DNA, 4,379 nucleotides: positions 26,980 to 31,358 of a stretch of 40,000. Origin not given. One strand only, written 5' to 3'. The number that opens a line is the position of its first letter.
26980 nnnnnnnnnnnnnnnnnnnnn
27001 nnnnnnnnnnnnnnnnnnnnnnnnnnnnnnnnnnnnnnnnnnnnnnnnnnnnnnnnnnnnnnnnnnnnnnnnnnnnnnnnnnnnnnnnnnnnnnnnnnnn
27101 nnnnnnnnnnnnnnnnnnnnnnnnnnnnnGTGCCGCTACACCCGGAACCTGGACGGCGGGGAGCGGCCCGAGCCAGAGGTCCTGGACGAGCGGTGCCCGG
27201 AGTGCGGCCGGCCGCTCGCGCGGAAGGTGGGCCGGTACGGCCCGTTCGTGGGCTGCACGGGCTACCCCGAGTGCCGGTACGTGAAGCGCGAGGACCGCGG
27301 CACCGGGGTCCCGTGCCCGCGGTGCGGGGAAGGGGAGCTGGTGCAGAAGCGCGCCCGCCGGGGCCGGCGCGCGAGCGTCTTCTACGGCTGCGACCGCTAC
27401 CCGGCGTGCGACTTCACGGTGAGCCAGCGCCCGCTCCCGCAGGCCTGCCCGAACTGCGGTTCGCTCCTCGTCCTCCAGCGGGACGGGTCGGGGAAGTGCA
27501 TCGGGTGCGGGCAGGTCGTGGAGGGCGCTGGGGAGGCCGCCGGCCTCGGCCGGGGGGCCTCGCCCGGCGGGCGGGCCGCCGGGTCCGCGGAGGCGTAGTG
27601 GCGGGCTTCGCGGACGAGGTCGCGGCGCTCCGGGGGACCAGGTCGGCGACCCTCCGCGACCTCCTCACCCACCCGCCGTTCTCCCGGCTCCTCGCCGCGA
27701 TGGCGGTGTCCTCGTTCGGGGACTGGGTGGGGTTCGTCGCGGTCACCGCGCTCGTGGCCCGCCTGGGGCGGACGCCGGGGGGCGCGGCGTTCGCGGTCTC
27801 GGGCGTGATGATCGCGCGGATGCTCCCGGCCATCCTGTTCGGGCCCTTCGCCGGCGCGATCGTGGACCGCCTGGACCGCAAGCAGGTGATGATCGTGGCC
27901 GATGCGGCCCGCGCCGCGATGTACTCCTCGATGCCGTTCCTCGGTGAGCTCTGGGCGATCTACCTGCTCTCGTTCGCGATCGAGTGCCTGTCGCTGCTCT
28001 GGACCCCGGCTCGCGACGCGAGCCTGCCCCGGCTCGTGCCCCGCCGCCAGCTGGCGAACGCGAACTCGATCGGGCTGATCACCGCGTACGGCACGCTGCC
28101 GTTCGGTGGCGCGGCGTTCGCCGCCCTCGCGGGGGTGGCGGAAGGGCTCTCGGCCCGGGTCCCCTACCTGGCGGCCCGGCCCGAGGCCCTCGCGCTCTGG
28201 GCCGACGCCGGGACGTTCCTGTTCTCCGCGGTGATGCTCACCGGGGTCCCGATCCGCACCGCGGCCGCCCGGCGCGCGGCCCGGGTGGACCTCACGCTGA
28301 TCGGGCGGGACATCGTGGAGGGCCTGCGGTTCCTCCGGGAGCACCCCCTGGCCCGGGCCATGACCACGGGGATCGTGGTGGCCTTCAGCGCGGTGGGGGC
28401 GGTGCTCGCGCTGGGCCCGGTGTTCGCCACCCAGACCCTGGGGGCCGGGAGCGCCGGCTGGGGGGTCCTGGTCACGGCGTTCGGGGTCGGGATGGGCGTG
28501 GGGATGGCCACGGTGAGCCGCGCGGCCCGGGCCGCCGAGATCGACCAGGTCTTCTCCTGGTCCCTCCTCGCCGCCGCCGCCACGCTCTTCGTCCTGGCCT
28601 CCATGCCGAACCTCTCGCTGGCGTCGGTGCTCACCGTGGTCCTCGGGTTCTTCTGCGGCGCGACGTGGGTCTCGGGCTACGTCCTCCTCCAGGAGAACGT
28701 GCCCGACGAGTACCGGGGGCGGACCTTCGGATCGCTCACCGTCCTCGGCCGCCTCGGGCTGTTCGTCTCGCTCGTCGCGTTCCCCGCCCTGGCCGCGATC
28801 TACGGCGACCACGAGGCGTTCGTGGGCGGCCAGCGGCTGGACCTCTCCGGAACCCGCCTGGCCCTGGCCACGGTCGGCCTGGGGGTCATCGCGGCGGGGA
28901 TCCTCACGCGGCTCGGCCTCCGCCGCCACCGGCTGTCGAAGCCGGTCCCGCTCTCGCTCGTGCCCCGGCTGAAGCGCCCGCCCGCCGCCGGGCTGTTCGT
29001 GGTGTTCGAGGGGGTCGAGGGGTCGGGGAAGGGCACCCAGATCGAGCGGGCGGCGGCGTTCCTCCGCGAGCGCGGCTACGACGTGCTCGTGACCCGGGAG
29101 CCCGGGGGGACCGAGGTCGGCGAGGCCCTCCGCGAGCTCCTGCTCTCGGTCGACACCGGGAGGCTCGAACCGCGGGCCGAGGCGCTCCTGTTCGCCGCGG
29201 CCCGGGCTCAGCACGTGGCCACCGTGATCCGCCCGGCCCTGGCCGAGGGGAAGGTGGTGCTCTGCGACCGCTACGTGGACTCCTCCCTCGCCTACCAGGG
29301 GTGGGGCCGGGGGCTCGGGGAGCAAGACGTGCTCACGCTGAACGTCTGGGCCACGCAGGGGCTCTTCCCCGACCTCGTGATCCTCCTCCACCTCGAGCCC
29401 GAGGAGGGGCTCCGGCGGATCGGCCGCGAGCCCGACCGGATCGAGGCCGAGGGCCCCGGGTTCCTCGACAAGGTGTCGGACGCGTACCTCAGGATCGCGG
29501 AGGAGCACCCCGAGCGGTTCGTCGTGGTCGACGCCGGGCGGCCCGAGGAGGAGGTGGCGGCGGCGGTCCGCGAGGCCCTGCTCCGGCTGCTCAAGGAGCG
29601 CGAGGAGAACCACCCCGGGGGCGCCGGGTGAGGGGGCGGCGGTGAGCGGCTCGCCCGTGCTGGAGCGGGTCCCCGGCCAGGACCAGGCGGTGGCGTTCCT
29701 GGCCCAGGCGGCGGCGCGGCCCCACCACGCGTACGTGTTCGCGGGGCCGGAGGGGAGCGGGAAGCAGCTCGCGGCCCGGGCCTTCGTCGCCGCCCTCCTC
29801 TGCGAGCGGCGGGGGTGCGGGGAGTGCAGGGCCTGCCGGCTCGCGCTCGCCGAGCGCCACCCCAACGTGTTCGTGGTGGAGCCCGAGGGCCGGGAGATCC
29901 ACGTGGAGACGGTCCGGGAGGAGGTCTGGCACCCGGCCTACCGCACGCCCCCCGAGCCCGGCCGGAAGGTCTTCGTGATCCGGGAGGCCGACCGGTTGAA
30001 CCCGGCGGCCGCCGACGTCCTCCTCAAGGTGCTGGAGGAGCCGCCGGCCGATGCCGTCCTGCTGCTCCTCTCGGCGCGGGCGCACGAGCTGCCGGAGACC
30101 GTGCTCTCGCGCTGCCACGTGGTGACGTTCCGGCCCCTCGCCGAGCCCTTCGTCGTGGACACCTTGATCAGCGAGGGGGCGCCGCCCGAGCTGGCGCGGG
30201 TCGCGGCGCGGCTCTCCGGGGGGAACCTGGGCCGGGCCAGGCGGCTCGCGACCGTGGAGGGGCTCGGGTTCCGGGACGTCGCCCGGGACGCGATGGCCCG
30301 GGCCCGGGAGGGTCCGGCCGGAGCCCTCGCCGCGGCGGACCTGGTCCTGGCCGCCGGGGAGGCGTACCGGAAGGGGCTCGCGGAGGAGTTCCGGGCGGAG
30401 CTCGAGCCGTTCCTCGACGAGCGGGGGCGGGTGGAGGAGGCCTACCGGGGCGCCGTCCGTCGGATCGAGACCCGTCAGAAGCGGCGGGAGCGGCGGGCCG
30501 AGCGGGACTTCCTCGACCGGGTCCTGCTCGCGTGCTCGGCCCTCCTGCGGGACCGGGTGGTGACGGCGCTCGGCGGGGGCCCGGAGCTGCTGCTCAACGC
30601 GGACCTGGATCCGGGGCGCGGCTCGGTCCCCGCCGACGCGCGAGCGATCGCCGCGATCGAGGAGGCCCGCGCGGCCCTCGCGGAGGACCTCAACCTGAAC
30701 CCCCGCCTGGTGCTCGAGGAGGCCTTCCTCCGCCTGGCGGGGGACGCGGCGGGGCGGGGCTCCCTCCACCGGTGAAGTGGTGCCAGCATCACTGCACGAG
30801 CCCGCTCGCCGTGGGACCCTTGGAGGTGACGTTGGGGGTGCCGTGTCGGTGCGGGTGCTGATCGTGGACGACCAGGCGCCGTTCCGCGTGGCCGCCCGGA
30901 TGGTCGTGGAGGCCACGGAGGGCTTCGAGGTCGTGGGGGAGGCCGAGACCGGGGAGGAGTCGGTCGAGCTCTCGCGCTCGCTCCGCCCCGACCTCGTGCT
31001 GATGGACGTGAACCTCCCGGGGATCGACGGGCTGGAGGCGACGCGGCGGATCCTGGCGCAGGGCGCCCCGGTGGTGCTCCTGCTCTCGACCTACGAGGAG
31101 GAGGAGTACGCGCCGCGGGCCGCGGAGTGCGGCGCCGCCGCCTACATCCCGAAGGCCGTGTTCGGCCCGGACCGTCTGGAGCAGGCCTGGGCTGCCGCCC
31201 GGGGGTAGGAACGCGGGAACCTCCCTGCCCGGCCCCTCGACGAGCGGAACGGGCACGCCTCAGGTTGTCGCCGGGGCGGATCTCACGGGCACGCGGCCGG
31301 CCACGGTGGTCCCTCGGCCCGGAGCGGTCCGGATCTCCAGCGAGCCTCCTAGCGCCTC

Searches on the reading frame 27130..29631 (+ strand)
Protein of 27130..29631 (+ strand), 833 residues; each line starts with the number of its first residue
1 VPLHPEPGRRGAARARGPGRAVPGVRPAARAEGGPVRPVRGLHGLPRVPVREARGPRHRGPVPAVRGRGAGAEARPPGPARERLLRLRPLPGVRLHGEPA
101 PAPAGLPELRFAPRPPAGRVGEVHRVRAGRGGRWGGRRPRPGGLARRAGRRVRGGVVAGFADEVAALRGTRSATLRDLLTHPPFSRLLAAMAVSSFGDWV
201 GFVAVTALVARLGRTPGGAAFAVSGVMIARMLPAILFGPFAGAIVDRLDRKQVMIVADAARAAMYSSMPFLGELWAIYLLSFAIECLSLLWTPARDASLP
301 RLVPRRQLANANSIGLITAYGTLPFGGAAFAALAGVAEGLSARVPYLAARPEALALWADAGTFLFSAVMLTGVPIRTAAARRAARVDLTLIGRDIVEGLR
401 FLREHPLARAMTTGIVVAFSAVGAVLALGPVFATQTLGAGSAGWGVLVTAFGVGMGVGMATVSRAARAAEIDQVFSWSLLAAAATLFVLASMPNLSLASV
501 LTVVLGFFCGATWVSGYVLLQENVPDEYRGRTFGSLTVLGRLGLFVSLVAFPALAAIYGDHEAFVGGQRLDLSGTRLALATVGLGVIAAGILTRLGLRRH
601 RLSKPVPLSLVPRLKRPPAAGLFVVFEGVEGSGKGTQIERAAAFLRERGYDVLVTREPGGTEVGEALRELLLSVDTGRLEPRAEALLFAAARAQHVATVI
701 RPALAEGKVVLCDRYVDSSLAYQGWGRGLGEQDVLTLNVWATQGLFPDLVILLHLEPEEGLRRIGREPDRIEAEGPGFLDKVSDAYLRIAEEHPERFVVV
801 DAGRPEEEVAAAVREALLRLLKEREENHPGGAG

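Call 10: search_protein_families(library=pfam, proteins=[window:27130-29631:+], max_evalue=0.01)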
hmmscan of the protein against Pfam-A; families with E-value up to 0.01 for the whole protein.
window:27130-29631:+ (833 aa): 5 families
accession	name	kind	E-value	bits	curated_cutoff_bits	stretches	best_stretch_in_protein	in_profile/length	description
PF02223.23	Thymidylate_kin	-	1.6e-48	165.3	27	1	626-811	1-183/185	Thymidylate kinase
PF05977.19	MFS_3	-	3.5e-17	62.5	27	1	180-532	8-344/524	Transmembrane secretion effector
PF07690.21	MFS_1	-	1.2e-14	54.5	33.4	2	437-615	27-200/347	Major Facilitator Superfamily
PF13207.12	AAA_17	-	0.0049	17.6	27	0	628-653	2-24/136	AAA domain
PF13521.12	AAA_28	-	0.0078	16.9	27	0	624-729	2-96/164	AAA domain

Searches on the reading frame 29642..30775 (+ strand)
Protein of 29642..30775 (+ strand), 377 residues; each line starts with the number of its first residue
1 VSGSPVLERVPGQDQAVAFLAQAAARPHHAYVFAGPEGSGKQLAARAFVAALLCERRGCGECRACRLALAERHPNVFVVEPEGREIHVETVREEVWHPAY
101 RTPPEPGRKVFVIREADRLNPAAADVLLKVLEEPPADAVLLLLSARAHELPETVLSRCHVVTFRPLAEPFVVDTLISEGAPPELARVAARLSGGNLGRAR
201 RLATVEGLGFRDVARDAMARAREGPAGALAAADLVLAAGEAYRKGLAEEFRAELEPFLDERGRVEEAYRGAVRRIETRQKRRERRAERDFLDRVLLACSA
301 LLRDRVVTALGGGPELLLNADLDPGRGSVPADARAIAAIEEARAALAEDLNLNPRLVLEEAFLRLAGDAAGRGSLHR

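Call 10: search_protein_families(library=pfam, proteins=[window:29642-30775:+], max_evalue=0.01)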
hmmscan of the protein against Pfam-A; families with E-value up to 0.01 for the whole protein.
window:29642-30775:+ (377 aa): 3 families
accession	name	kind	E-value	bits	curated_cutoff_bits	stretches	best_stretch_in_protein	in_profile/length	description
PF13177.12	DNA_pol3_delta2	-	4.2e-39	134.5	27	1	17-166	6-160/161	DNA polymerase III, delta subunit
PF00004.35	AAA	-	0.00097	20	21.2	1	32-164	2-129/131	ATPase family associated with various cellular activities (AAA)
PF01078.27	Mg_chelatase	-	0.0025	17.7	20.3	1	7-50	2-44/207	Magnesium chelatase, subunit ChlI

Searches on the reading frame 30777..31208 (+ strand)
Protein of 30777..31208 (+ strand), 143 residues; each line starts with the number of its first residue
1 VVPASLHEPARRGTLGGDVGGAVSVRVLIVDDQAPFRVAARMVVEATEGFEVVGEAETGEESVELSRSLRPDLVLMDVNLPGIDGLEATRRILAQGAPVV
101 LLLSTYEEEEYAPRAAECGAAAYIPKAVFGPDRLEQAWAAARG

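Call 10: search_protein_families(library=pfam, proteins=[window:30777-31208:+], max_evalue=0.01)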
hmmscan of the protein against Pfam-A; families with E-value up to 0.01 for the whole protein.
window:30777-31208:+ (143 aa): 2 families
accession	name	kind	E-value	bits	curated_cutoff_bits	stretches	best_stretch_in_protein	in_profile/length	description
PF00072.30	Response_reg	-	2.1e-23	83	30.2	1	27-137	1-109/111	Response regulator receiver domain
PF01497.23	Peripla_BP_2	-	0.005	16.7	27.5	1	51-121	39-105/235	Periplasmic binding protein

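Call 34: search_protein_families(library=ncbifam, proteins=[window:30777-31208:+], max_evalue=0.01)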
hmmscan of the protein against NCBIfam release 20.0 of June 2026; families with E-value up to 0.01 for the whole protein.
window:30777-31208:+ (143 aa): 88 families (the best 25 are shown)
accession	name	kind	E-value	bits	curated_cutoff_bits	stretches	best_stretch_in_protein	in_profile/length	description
NF007018.1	PRK09483.1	equivalog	2.8e-23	82.7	280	1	25-130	2-108/217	UvrY/SirA/GacA family response regulator transcription factor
NF001965.0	PRK00742.1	subfamily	2e-22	79.9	293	1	24-128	3-109/357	chemotaxis-specific protein-glutamate methyltransferase CheB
NF007935.0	PRK10651.1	equivalog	3.4e-18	65.6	250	1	25-142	7-125/216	two-component system response regulator NarL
NF052445.1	RespRegMctR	equivalog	5.5e-18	65.1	300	1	25-128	2-106/205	two-component system response regulator MctR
NF041367.1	CheY_Halo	equivalog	9.6e-18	64.6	200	1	27-134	1-107/114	chemotaxis protein CheY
NF009206.0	PRK12555.1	subfamily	1.4e-17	63.7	342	1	25-124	1-102/340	chemotaxis-specific protein-glutamate methyltransferase CheB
NF011896.0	PRK15369.1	equivalog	1.1e-15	57.8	242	1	24-126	3-106/211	two component system response regulator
NF008677.0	PRK11697.1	equivalog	3.3e-15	56.1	246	1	25-137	2-111/238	two-component system response regulator BtsR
TIGR02875.1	spore_0_A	equivalog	1.6e-14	53.8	200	1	25-127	3-108/262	sporulation transcription factor Spo0A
NF008469.0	PRK11361.1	equivalog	2.3e-14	52.9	714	1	25-127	5-106/461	acetoacetate metabolism transcriptional regulator AtoC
NF007708.0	PRK10403.1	equivalog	1.5e-13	50.7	343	1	22-126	4-109/215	nitrate/nitrite response regulator protein NarP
NF047785.1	respo_reg_MadR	equivalog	1.8e-13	50.3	300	1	25-128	1-108/209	MadR family response regulator transcription factor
NF040689.1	MtrAB_MtrA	equivalog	2.6e-13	49.8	300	1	27-127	1-99/219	MtrAB system response regulator MtrA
NF007419.0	PRK09958.1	equivalog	4e-13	49.4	251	1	27-126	3-102/204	acid-sensing system DNA-binding response regulator EvgA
NF041733.1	resp_reg_CseB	equivalog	7.1e-13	48.5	350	1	26-128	2-102/228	two-component system response regulator CseB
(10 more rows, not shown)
